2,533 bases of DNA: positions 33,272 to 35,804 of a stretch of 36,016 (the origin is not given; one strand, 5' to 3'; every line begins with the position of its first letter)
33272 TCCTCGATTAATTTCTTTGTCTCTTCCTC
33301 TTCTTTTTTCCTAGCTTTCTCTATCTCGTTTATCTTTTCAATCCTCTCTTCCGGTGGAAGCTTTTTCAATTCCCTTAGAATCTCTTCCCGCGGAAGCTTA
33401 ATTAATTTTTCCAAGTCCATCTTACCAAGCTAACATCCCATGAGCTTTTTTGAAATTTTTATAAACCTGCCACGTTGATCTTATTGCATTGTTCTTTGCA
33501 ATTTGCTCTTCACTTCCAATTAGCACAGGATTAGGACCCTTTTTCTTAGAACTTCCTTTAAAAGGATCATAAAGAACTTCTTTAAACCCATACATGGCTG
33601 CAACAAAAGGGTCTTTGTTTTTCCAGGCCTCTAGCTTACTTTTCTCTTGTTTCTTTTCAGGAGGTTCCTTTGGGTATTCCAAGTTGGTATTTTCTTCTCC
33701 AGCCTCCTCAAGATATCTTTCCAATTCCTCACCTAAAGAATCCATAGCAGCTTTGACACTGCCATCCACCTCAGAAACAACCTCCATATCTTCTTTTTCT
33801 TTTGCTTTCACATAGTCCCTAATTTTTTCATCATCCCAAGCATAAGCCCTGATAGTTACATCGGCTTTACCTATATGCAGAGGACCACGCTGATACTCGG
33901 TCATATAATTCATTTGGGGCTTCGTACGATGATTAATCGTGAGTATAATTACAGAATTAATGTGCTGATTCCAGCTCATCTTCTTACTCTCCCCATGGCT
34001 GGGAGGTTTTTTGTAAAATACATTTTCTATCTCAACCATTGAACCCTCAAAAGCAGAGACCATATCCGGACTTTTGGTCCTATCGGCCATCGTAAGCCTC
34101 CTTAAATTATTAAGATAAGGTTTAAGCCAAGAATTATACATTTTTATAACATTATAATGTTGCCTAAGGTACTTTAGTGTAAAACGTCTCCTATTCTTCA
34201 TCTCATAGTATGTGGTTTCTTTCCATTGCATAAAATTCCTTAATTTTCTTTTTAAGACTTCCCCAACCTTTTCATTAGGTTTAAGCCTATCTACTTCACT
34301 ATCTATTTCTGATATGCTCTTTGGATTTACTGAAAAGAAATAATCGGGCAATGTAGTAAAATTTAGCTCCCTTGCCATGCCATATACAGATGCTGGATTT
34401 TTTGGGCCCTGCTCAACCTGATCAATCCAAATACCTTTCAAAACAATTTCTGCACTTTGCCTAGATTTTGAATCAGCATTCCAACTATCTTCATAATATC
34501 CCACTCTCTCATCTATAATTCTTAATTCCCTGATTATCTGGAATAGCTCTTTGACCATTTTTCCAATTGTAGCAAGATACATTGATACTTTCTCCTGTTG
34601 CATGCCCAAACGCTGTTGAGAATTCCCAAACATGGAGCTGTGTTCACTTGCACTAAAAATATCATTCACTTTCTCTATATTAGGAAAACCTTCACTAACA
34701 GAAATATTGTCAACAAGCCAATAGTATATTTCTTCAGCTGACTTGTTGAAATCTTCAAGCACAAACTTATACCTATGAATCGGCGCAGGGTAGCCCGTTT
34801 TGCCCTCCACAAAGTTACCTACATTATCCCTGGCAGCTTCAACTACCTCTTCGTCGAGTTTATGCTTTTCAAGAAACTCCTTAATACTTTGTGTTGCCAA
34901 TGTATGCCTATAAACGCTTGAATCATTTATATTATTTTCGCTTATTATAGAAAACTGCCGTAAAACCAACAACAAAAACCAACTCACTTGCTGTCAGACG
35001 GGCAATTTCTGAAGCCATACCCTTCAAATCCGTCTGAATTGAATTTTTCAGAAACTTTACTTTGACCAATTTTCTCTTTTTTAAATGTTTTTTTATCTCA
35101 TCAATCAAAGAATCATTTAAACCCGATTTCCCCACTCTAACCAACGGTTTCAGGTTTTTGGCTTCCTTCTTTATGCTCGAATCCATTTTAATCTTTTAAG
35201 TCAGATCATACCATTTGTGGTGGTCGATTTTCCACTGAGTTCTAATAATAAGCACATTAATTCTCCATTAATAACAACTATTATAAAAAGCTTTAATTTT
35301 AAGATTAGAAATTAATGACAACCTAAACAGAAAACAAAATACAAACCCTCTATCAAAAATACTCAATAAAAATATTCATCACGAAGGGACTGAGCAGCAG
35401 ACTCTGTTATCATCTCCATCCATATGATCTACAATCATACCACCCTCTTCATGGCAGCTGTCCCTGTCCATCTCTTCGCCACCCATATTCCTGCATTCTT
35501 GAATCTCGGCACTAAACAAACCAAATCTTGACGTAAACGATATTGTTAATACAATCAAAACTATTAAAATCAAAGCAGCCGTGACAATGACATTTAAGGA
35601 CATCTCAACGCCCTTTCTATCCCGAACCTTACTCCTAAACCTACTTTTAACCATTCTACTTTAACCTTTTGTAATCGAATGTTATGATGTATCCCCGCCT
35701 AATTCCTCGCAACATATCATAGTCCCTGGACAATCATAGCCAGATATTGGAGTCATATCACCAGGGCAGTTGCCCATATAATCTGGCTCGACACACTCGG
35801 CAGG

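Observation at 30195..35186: Tightly coupled five-gene operon dominated by uncharacterised proteins (YhbY-like, 521-aa unknown, coiled-coil, split TIM-barrel, methyltransferase)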

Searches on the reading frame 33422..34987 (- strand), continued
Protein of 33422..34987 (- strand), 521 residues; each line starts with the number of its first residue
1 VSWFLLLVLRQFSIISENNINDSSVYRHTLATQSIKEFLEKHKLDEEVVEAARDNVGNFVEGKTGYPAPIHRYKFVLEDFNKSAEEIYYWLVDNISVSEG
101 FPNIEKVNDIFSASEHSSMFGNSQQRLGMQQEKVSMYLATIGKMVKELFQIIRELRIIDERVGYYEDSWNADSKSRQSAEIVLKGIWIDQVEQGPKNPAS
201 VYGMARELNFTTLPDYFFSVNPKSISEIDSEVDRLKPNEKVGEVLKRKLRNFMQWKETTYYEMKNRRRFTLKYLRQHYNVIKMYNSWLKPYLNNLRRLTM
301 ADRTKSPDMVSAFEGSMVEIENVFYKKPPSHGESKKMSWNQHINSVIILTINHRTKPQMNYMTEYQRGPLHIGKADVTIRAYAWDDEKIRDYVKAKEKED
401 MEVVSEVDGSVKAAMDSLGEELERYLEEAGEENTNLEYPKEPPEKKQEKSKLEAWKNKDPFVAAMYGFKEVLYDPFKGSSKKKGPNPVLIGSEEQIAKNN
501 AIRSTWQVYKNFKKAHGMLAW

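Call 67: search_protein_families(library=pfam, proteins=[L030:1924-2760:+, L025:371-2173:+, L041:1445-2263:+, L042:9688-10521:+, L048:1423-2268:+, L051:11996-12679:-, L042:10716-11294:+, L027:9170-9769:+, L054:7645-9405:+], max_evalue=0.01)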
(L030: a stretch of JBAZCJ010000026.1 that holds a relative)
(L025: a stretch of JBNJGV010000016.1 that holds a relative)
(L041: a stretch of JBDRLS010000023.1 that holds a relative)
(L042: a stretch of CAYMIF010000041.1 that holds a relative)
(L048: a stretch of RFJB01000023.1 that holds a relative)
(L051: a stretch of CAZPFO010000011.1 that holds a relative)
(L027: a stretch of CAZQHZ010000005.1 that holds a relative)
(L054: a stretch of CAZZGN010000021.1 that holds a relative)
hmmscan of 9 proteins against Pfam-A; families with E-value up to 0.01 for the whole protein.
L030:1924-2760:+ (278 aa): 1 family
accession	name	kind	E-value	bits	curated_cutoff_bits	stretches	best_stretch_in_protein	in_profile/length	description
PF01256.23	Carb_kinase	-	3.6e-48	164.6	27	1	29-265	1-240/242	NAD(P)H-hydrate dehydratase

L025:371-2173:+ (600 aa): 2 families
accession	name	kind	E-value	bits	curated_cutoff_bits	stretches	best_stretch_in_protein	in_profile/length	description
PF00999.27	Na_H_Exchanger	-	7.8e-56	190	26.2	1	13-385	2-372/375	Sodium/hydrogen exchanger, transmembrane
PF02254.24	TrkA_N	-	1.3e-19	71.1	23.8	1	425-540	1-116/116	TrkA-N domain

L041:1445-2263:+ (272 aa): 2 families
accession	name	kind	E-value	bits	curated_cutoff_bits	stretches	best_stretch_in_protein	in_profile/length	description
PF05670.18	NFACT-R_1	-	1.9e-29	102.9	29.8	1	84-192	1-112/112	NFACT protein RNA binding domain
PF05833.16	NFACT_N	-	6.5e-10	38.8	31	1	17-73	368-424/456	NFACT N-terminal and middle domains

L042:9688-10521:+ (277 aa): 2 families
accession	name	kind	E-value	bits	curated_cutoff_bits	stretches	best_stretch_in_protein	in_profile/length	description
PF01909.29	NTP_transf_2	-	2e-06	28.5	21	1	36-112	3-79/93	Nucleotidyltransferase domain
PF18765.7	Polbeta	-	2e-05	25.1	26.9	1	43-105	11-67/93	Polymerase beta, Nucleotidyltransferase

L048:1423-2268:+ (281 aa): 1 family
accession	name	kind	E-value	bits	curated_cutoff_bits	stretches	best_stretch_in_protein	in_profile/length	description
PF04467.17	DUF483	-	0.0029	18.1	25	1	106-177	37-98/122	Protein of unknown function (DUF483)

L051:11996-12679:- (227 aa): 0 families

L042:10716-11294:+ (192 aa): 1 family
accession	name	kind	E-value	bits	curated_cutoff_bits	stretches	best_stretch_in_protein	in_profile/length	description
PF02676.19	TYW3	-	1e-47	162.7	27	1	6-186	2-210/211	Methyltransferase TYW3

L027:9170-9769:+ (199 aa): 5 families
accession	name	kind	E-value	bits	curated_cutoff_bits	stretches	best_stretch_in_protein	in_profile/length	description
PF18765.7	Polbeta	-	9.9e-11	42.1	26.9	1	94-184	3-87/93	Polymerase beta, Nucleotidyltransferase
PF01909.29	NTP_transf_2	-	2.6e-10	41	21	1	98-164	8-75/93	Nucleotidyltransferase domain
PF22600.2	MTPAP-like_central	-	0.00018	22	27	1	94-148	29-82/139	Poly(A) RNA polymerase, mitochondrial-like, central palm domain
PF09339.16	HTH_IclR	-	0.0013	18.8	22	1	10-48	6-44/52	IclR helix-turn-helix domain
PF01978.25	TrmB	-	0.0047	17.2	25.6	0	18-63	18-62/68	Sugar-specific transcriptional regulator TrmB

L054:7645-9405:+ (586 aa): 1 family
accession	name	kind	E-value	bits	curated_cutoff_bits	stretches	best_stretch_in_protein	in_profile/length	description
PF24327.1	DUF7497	-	0.0059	16.9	27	0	16-55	5-44/100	Domain of unknown function (DUF7497)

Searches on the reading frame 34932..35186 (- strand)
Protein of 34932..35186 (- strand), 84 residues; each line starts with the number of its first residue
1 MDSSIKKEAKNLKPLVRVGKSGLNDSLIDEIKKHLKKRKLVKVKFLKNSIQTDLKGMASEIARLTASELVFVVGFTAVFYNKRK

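Call 3: search_protein_families(library=pfam, proteins=[window:34932-35186:-], max_evalue=0.1)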
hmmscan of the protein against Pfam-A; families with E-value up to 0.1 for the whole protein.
window:34932-35186:- (84 aa): 1 family
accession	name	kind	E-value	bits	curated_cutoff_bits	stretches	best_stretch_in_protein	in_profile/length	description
PF01985.26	CRS1_YhbY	-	6e-22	78.2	27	1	5-80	9-83/84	CRS1 / YhbY (CRM) domain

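Call 4: search_protein_families(library=ncbifam, proteins=[window:34932-35186:-], max_evalue=0.1)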
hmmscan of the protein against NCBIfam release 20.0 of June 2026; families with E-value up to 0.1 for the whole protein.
window:34932-35186:- (84 aa): 3 families
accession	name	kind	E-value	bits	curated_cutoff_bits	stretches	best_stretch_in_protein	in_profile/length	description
TIGR00253.1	RNA_bind_YhbY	equivalog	5.1e-17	62.2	78.5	1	4-84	8-87/96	ribosome assembly RNA-binding protein YhbY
NF007669.0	PRK10343.1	equivalog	2.9e-08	33.9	175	1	5-82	11-87/97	ribosome assembly RNA-binding protein YhbY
NF011062.0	PRK14494.1-1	equivalog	0.012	15.2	323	1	24-83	14-73/231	putative molybdopterin-guanine dinucleotide biosynthesis protein MobB/FeS domain-containing protein protein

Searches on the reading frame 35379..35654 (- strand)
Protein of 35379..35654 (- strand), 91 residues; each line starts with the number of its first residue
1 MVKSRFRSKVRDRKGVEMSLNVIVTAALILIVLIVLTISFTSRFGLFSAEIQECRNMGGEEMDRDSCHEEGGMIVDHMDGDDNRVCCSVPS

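Call 3: search_protein_families(library=pfam, proteins=[window:35379-35654:-], max_evalue=0.1)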
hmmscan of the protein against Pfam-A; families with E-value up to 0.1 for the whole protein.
window:35379-35654:- (91 aa): 2 families
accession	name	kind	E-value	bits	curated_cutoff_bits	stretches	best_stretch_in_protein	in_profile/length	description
PF07219.19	HemY_N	-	0.01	16.3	31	1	16-57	12-53/107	HemY protein N-terminus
PF00916.26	Sulfate_transp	-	0.09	12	23.2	0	6-39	303-336/380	Sulfate permease family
